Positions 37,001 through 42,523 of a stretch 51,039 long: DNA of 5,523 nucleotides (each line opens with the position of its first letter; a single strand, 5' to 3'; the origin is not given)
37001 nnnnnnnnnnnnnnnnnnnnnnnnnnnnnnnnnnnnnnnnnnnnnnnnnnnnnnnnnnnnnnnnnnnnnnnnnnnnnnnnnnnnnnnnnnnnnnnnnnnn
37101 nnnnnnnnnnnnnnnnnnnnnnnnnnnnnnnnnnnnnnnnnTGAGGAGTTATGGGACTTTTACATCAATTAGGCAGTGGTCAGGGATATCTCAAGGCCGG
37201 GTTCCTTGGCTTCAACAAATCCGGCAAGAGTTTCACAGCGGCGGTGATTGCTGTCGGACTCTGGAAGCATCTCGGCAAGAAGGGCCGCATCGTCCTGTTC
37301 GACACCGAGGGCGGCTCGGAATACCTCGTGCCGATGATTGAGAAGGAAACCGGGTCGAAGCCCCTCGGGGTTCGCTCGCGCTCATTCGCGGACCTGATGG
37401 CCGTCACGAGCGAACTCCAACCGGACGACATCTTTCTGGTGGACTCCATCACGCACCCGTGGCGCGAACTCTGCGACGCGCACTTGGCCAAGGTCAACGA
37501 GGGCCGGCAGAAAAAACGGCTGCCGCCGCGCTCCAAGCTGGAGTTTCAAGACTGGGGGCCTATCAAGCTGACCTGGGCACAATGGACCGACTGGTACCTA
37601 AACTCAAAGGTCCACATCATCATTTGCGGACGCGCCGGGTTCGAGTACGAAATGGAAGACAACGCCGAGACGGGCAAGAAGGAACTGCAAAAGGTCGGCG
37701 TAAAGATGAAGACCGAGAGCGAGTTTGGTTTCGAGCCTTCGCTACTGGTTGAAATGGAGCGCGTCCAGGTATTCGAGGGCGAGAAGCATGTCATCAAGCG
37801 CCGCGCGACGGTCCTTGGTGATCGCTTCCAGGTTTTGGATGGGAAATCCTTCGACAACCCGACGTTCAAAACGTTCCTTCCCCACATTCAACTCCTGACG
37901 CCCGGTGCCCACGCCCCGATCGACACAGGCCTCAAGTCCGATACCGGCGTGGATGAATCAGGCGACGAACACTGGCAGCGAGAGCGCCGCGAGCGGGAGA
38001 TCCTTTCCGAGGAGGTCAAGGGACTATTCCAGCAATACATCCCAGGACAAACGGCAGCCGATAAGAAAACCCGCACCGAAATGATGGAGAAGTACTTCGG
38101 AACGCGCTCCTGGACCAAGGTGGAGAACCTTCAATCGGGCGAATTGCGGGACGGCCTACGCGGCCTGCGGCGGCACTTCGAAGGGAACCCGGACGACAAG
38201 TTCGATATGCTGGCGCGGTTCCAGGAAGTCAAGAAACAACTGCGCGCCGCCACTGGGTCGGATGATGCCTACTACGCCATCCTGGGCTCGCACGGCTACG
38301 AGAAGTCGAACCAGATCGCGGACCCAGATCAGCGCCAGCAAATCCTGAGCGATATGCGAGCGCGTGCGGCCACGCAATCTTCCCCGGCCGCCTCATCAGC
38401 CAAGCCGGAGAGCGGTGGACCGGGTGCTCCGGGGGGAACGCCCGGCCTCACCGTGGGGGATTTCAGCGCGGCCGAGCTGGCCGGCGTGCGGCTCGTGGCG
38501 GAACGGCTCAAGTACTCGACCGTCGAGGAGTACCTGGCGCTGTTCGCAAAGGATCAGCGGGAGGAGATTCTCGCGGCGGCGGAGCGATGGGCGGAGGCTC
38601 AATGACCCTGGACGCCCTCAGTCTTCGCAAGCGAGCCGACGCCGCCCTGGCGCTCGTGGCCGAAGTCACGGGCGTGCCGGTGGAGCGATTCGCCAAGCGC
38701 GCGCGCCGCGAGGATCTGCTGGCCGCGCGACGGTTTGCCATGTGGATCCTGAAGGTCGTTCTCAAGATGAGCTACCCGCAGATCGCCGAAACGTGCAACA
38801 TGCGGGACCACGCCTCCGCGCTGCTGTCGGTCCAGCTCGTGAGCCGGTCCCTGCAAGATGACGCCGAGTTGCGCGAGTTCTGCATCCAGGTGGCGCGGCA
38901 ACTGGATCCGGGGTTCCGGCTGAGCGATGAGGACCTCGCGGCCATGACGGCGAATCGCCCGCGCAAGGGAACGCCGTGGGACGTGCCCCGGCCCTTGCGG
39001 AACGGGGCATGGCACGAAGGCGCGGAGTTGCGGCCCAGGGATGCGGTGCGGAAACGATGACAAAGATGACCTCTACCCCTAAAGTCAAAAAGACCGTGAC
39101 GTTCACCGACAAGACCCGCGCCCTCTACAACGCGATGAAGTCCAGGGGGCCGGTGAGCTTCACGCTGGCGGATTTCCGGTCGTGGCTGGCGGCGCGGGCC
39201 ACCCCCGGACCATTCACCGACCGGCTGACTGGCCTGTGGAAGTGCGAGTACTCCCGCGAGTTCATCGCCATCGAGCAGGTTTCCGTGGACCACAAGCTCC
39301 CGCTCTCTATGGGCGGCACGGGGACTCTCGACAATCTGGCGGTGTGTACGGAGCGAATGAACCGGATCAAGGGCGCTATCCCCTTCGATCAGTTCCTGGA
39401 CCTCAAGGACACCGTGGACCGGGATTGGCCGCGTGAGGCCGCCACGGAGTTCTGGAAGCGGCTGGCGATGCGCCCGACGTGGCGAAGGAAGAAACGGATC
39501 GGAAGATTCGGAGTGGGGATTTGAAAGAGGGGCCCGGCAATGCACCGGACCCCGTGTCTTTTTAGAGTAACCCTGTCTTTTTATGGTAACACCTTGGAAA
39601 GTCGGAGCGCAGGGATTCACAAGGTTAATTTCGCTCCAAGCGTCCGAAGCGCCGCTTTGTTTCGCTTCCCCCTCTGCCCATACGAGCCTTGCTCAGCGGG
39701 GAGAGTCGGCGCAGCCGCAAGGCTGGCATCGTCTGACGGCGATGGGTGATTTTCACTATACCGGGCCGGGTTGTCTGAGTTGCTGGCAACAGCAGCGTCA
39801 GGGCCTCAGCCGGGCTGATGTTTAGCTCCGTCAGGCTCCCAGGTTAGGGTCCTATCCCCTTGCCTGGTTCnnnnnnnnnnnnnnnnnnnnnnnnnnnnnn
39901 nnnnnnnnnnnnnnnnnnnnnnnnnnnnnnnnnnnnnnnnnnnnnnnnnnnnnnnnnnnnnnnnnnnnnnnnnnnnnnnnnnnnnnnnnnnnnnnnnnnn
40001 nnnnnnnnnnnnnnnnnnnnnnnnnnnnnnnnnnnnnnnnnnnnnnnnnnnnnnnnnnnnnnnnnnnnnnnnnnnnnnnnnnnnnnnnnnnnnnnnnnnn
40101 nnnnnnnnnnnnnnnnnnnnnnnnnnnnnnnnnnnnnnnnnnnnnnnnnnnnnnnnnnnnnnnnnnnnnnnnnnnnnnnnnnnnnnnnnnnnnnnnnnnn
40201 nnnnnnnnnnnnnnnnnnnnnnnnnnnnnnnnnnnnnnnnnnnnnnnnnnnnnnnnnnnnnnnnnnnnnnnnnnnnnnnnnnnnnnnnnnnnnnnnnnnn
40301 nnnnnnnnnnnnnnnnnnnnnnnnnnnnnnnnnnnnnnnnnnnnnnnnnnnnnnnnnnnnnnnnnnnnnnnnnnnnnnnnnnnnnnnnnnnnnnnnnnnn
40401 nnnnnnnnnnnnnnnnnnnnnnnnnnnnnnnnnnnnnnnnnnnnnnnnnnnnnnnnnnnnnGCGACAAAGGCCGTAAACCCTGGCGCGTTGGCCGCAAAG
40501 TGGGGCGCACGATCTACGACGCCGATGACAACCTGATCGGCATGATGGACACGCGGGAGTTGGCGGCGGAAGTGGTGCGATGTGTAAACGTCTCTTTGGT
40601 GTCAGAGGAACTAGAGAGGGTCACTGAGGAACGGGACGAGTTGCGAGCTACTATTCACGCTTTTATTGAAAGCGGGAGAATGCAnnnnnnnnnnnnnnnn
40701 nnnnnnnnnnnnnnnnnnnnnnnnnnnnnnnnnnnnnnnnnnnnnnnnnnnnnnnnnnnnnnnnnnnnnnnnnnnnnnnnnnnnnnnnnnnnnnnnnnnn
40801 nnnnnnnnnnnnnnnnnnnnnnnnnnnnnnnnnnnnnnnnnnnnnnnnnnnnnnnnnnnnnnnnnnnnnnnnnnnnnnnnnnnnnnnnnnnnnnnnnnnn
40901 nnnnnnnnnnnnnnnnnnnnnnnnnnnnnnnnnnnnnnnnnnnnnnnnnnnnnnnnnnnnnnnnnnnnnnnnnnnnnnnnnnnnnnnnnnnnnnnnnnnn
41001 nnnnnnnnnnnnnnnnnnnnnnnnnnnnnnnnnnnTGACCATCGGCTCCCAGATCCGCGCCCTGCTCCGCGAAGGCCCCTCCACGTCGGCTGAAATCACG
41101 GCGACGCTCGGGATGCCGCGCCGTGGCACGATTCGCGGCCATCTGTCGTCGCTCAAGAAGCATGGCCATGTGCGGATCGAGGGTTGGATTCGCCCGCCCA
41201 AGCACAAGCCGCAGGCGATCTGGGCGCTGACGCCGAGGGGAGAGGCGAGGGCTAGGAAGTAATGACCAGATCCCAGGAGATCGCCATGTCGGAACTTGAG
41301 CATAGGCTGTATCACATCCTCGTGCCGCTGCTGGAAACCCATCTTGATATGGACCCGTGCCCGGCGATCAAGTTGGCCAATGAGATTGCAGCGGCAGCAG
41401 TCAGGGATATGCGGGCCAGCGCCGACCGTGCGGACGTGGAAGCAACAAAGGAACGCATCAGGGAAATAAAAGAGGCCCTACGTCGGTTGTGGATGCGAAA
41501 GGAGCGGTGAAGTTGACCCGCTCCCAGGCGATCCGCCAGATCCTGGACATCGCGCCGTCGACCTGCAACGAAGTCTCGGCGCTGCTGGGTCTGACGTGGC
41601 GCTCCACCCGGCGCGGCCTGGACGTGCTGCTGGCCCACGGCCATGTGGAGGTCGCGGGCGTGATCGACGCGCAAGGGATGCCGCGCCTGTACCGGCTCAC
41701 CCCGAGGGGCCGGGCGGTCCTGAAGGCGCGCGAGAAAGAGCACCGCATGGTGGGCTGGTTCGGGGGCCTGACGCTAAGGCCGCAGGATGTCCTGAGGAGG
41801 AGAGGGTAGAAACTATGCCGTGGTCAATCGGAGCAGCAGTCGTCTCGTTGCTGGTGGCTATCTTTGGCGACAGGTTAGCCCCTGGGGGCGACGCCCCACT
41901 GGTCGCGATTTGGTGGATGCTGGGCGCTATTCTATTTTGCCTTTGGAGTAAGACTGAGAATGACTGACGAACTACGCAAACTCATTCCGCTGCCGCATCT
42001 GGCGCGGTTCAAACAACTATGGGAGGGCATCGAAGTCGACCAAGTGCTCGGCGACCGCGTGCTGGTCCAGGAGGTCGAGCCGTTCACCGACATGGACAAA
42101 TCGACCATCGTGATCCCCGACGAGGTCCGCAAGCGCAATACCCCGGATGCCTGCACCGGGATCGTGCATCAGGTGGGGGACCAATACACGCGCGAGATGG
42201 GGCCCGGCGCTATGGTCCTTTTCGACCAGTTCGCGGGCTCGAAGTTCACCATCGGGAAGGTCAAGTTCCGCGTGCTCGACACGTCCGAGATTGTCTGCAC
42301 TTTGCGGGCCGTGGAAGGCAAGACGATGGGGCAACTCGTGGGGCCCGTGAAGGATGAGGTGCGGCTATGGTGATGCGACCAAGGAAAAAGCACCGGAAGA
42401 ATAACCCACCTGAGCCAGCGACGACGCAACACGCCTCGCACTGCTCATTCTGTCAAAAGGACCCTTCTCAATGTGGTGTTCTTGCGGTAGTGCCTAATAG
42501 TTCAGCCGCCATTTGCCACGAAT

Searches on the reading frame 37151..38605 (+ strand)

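Call 10: search_protein_families(library=pfam, proteins=[window:37151-38605:+], max_evalue=0.01)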
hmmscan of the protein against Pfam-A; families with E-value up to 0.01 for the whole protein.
window:37151-38605:+ (484 aa): 1 family
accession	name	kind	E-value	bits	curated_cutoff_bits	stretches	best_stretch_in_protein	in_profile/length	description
PF06252.17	GemA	-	0.0015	19.9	27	0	370-420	2-52/119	Bacteriophage Mu, GemA protein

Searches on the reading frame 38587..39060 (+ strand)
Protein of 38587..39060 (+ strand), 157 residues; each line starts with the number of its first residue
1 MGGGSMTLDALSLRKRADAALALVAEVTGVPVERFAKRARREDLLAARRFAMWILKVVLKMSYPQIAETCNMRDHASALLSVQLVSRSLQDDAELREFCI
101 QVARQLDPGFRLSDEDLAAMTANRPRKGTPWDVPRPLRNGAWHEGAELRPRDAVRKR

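Call 10: search_protein_families(library=pfam, proteins=[window:38587-39060:+], max_evalue=0.01)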
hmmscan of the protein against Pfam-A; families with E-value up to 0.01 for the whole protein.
window:38587-39060:+ (157 aa): 1 family
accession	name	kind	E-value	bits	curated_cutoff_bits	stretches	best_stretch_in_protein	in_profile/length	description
PF08299.17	Bac_DnaA_C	-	2.2e-11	44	31.5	1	21-83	5-67/69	Bacterial dnaA protein helix-turn-helix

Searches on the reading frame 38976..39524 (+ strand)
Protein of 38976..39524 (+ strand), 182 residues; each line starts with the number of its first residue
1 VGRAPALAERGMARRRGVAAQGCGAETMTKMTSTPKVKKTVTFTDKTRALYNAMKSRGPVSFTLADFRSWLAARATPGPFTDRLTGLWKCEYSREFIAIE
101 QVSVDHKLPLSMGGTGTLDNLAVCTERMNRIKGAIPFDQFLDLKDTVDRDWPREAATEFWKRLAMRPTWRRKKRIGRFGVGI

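Call 10: search_protein_families(library=pfam, proteins=[window:38976-39524:+], max_evalue=0.01)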
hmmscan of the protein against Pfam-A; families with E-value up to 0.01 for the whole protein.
window:38976-39524:+ (182 aa): 1 family
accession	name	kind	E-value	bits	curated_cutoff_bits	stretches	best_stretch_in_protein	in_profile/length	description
PF13395.12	HNH_4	-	0.00082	19.7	22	1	90-133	1-49/54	HNH endonuclease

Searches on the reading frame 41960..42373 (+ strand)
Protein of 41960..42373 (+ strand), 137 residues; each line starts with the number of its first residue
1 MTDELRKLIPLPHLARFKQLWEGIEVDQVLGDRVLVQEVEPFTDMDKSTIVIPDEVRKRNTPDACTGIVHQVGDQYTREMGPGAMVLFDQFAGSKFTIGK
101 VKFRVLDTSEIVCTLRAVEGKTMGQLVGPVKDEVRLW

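Call 10: search_protein_families(library=pfam, proteins=[window:41960-42373:+], max_evalue=0.01)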
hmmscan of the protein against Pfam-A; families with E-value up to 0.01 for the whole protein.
window:41960-42373:+ (137 aa): 1 family
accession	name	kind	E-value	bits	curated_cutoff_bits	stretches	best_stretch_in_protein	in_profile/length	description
PF00166.26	Cpn10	-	4.4e-11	43.1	21.1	1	29-114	4-92/93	Chaperonin 10 Kd subunit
